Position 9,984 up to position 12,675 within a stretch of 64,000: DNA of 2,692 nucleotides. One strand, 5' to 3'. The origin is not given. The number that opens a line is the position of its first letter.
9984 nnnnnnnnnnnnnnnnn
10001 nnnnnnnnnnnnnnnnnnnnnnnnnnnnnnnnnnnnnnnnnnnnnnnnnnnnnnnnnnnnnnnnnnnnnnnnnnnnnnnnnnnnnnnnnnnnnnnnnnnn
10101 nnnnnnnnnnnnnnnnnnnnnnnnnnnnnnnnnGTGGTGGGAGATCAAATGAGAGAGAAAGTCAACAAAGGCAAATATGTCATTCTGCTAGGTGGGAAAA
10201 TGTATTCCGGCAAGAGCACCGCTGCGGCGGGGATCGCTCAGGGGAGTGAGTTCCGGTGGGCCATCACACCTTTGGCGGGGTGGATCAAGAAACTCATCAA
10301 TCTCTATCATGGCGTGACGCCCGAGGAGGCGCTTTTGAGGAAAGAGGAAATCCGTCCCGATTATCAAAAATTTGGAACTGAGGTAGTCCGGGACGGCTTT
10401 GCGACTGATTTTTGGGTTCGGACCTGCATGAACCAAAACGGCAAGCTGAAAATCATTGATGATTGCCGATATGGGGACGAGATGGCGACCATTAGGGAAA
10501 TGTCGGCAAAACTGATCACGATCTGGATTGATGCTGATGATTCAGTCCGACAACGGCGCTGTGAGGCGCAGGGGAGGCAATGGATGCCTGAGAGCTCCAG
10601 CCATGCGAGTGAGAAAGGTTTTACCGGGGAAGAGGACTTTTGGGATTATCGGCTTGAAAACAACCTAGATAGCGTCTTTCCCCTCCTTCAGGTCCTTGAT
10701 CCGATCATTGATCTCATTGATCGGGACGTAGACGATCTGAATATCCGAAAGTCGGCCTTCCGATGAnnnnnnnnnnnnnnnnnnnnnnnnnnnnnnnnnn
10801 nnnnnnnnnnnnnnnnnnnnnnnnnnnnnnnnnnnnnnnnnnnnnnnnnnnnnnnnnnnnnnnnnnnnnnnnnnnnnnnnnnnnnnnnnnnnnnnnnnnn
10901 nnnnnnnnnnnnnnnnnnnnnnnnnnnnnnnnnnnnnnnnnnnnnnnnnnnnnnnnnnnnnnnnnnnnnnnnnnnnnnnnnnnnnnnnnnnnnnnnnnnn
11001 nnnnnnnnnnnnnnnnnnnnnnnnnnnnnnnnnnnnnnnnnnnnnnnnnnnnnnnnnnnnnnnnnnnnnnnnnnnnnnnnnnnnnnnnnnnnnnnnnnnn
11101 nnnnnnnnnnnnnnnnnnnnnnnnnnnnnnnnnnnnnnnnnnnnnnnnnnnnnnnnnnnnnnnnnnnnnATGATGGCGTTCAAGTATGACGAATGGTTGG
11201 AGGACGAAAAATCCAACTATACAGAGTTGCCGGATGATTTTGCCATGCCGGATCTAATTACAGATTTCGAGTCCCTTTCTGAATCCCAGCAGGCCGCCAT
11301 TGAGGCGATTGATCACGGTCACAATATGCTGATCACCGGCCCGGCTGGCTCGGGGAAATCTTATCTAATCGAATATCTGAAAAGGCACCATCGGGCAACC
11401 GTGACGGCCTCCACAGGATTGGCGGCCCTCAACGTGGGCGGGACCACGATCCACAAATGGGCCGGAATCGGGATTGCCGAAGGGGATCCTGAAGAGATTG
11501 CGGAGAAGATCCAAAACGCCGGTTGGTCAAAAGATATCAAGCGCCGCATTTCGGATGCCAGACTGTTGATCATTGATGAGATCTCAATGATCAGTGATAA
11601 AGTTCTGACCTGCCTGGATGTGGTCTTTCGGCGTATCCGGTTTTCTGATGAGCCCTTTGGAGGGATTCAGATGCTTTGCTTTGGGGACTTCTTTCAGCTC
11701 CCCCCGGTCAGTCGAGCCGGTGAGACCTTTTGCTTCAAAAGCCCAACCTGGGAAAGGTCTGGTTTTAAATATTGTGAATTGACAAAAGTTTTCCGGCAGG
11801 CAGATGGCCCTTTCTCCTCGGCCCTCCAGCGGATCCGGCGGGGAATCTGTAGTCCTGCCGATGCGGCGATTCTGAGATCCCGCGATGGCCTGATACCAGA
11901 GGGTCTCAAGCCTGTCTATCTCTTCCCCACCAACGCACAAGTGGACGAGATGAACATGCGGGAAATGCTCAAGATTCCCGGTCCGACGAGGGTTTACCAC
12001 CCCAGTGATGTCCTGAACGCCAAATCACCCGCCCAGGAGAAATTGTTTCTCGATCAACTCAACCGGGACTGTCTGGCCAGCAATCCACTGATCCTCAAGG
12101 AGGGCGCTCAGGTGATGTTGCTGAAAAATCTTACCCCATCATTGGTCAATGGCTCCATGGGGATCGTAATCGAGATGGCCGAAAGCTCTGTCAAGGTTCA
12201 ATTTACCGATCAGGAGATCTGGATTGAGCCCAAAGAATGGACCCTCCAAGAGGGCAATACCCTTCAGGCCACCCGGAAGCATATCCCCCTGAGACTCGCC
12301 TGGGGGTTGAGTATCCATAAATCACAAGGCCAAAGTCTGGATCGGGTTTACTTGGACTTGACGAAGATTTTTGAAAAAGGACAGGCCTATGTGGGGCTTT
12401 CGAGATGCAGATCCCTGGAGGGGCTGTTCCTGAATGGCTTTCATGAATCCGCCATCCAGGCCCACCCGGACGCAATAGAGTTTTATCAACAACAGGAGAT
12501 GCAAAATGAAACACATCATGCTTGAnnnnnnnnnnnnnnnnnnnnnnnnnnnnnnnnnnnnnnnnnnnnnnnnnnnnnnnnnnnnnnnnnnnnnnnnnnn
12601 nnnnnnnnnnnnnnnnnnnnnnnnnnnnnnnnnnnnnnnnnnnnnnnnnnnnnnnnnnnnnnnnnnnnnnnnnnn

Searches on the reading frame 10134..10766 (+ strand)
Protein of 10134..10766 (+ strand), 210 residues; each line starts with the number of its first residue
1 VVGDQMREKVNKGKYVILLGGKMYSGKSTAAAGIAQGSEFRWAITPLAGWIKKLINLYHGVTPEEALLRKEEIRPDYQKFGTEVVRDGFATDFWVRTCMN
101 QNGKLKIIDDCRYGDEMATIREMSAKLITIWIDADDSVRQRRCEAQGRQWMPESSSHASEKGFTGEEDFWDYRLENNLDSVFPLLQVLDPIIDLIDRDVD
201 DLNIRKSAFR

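Call 17: search_protein_families(library=pfam, proteins=[window:10134-10766:+], max_evalue=0.01)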
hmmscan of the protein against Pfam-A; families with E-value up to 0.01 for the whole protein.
window:10134-10766:+ (210 aa): 2 families
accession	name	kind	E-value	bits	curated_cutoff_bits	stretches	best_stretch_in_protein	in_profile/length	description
PF21448.3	DNMK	-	3.6e-08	33.7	27.1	1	74-135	131-199/232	Deoxynucleotide monophosphate kinase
PF13238.12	AAA_18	-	0.00012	23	29.4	1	17-147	1-112/128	AAA domain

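Call 35: search_protein_families(library=phrogs, proteins=[window:10134-10766:+], max_evalue=0.001)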
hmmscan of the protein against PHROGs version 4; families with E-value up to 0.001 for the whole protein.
window:10134-10766:+ (210 aa): 1 family
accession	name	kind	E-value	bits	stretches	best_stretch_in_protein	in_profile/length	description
phrog_139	-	other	8.4e-21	75.7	1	8-177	77-245/342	deoxynucleoside monophosphate kinase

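Call 59: search_solved_structures(query=window:10134-10766:+, max_evalue=1)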
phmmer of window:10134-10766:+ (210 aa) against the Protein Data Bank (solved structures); distinct sequences matched with E-value up to 1: 7.
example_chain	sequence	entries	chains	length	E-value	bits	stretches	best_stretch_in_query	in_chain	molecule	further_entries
7yui_A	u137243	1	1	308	0.0035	20.5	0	70-157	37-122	Polyubiquitin-C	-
5b83_A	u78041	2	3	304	0.0045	20.1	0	69-157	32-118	tetra ubiquitin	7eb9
5h07_A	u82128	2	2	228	0.068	16.2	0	69-158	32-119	Polyubiquitin-C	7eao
7te3_A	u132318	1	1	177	0.2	14.7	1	88-126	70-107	Complement component 1 Q subcomponent-binding protein, mitochondrial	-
5vix_A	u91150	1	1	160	0.4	13.7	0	69-158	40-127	Polyubiquitin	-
4zqs_A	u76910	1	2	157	0.92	12.5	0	70-158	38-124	ubiquitin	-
7tv4_C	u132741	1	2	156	1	12.4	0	70-157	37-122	Polyubiquitin-C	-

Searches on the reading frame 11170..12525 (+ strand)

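Call 17: search_protein_families(library=pfam, proteins=[window:11170-12525:+], max_evalue=0.01)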
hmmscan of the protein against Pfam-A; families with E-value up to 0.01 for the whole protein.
window:11170-12525:+ (451 aa): 14 families
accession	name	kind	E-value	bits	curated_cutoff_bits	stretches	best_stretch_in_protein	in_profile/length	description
PF05970.20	PIF1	-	2.7e-33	115.9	25.9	1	36-215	2-205/223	PIF1-like helicase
PF13604.12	AAA_30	-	6.6e-14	52.5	27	1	36-228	2-174/191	AAA domain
PF21530.3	Pif1_2B_dom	-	3e-11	43.3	23.9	1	293-335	2-46/47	DNA helicase Pif1, 2B domain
PF13245.12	AAA_19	-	2.7e-09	37.8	25.1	1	40-181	1-133/134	AAA domain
PF02689.20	Herpes_Helicase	-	3.5e-08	32.4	27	1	51-89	60-98/808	Helicase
PF00270.35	DEAD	-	4.2e-06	27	26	1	38-67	2-31/167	DEAD/DEAH box helicase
PF13401.12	AAA_22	-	1.3e-05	25.9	27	1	50-151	5-105/130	AAA domain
PF13191.12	AAA_16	-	2.9e-05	25.1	32.6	1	42-81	14-56/167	AAA ATPase domain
PF01443.25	Viral_helicase1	-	0.00083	19.7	21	0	54-84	2-36/228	Viral superfamily 1 RNA helicase core domain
PF01078.27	Mg_chelatase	-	0.0019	18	20.3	1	39-71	11-43/207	Magnesium chelatase, subunit ChlI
PF07728.20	AAA_5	-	0.0035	17.8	22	0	52-153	1-90/139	AAA domain (dynein-related subfamily)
PF13555.12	AAA_29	-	0.0044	17.2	27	1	48-67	20-39/61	P-loop containing region of AAA domain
PF20720.3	nSTAND3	-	0.0071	16.5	27.2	0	40-75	7-42/155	Novel STAND NTPase 3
PF13086.12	AAA_11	-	0.0085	16.3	27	0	36-74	2-41/257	AAA domain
